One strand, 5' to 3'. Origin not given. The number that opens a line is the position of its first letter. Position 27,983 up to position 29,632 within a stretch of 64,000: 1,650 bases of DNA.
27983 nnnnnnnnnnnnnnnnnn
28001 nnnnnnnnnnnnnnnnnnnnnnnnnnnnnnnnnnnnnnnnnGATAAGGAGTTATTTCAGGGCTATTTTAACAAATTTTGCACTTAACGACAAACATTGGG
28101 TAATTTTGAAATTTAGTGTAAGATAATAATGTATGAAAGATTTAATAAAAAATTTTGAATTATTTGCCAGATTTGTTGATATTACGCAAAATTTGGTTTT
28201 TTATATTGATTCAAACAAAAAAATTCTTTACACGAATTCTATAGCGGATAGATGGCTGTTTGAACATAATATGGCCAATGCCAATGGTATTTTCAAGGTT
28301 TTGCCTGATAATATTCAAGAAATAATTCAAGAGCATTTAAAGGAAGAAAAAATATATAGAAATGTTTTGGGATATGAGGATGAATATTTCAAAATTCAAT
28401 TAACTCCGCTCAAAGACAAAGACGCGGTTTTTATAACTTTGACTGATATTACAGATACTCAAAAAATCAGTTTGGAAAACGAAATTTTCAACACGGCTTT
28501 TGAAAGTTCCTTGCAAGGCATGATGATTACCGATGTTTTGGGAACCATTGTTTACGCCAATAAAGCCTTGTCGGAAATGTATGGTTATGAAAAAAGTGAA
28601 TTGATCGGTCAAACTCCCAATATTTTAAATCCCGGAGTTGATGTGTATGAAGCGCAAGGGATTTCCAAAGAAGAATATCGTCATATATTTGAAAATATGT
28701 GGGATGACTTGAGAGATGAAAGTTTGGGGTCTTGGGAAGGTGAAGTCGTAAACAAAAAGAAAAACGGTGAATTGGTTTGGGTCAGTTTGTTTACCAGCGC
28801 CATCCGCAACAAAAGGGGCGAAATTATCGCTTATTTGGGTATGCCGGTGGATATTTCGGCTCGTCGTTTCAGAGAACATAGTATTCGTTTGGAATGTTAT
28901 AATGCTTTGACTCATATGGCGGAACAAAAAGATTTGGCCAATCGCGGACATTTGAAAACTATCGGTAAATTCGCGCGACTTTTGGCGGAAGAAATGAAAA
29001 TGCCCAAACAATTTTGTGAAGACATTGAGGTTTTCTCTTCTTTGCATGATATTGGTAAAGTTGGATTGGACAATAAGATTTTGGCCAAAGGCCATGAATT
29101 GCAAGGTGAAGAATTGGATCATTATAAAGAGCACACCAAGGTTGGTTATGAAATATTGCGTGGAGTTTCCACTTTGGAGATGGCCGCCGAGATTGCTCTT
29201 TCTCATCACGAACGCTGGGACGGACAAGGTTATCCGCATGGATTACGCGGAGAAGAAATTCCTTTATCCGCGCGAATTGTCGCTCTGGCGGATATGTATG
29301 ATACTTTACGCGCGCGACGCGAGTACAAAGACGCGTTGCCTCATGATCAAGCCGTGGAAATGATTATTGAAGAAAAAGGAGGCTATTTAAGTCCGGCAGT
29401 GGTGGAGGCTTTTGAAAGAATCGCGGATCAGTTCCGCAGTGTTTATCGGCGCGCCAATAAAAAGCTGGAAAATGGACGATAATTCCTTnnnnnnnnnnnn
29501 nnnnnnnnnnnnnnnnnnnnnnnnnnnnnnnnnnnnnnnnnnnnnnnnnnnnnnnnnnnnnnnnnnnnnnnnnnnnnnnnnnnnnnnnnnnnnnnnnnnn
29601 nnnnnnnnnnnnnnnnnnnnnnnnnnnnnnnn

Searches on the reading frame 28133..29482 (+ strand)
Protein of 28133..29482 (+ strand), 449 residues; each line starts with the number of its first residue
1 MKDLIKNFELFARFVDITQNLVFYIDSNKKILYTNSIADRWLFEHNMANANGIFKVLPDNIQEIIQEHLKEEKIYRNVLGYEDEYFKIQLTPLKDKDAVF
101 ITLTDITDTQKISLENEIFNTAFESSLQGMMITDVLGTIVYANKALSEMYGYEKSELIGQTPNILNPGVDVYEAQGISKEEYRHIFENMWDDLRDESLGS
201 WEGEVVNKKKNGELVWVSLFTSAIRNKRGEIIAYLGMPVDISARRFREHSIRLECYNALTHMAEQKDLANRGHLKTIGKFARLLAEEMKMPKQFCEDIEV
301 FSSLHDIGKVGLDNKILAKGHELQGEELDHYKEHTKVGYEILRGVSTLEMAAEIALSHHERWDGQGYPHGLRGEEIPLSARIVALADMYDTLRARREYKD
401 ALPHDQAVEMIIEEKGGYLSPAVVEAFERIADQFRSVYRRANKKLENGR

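Call 3: search_protein_families(library=pfam, proteins=[window:28133-29482:+], max_evalue=0.1)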
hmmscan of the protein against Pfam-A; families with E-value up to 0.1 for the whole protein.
window:28133-29482:+ (449 aa): 9 families
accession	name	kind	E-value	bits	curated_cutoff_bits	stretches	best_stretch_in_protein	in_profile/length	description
PF13487.12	HD_5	-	5e-32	111.4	27.2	1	259-419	3-166/170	HD domain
PF13426.13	PAS_9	-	2.1e-18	66.9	27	1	128-242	2-102/103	PAS domain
PF01966.28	HD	-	9e-17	61.9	22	1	273-391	4-115/116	HD domain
PF08448.16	PAS_4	-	8.9e-15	55.3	23.1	2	123-245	1-109/110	PAS fold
PF00989.32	PAS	-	2.7e-11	43.9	22.6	1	120-237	4-109/113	PAS fold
PF13188.13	PAS_8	-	7e-10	38.9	21.8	1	118-170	2-55/65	PAS domain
PF08447.18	PAS_3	-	1.7e-08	35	25.6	1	139-236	1-87/89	PAS fold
PF18019.7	Cas3_HD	-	0.0066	16.9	23.1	1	260-361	17-131/207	Cas3, HD domain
PF12860.13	PAS_7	-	0.022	15.3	27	0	127-157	5-35/115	PAS fold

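Call 78: search_protein_families(library=ncbifam, proteins=[window:28133-29482:+], max_evalue=0.01)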
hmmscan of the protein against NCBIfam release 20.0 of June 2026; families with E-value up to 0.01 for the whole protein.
window:28133-29482:+ (449 aa): 17 families
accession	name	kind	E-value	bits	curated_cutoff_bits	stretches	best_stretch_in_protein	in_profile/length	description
NF053512.1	nitric_RR_NosR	exception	3.7e-39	134.9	400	1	255-439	177-362/422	response regulator c-di-GMP phosphodiesterase, NosR family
TIGR00229.1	sensory_box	domain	1.2e-19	70.7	22.9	1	116-245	4-120/126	PAS domain S-box protein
NF045675.1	PhdiestaseDibA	equivalog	5.2e-18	64.7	980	1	120-264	81-213/623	phosphodiesterase DibA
NF010076.0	PRK13557.1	subfamily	3.5e-13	48.8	631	1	106-252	19-155/540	histidine kinase famiy protein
TIGR02938.1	nifL_nitrog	equivalog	9.7e-13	47.4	242.45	1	115-246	2-120/494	nitrogen fixation negative regulator NifL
NF052573.1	HisKinEspAMyxo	equivalog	2.3e-09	35.9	1400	1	102-246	239-370/755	serine histidine kinase EspA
NF052306.1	BluLightHisKinLov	equivalog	4.5e-09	35.6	450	1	113-246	18-141/334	blue-light-activated histidine kinase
NF052574.1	HisKinEspCMyxo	equivalog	9.9e-08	30.6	1200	1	115-245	282-402/785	serine histidine kinase EspC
NF007298.0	PRK09776.1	equivalog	6.9e-07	27.5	1135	1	108-248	293-421/1111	diguanylate cyclase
NF010077.0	PRK13559.1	subfamily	9e-07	28.1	361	1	116-245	42-161/364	hypothetical protein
NF052652.1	YtvA_fam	equivalog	1.2e-06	28.2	250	1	119-251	2-124/243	YtvA family blue-light photoreceptor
NF008467.0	PRK11359.1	equivalog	5.5e-06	24.6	857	1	130-245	149-252/800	oxygen-sensing cyclic-di-GMP phosphodiesterase DosP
TIGR02966.1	phoR_proteo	equivalog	1.5e-05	24.2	334.2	1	11-112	8-110/333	phosphate regulon sensor histidine kinase PhoR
NF046044.1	PnpS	equivalog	2.1e-05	23.7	400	1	9-113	55-167/390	two-component system histidine kinase PnpS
NF046020.1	HisKinCckABruc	equivalog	7.2e-05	20.8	1000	1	102-174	71-143/868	cell cycle histidine kinase CckA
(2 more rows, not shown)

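Call 81: search_protein_families(library=padloc, proteins=[window:28133-29482:+], max_evalue=0.01)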
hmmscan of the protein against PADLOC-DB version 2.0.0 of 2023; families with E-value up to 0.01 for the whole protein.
window:28133-29482:+ (449 aa): 3 families
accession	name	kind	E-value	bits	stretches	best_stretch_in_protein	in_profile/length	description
PDLC01767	Cas3e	-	0.00044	16.9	1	259-381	34-123/680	-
PDLC01254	Cas3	-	0.0014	16.9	1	272-366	11-90/164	CAS-I; effector_G3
PDLC01769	Cas3g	-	0.0028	14.3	1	271-310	660-699/836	-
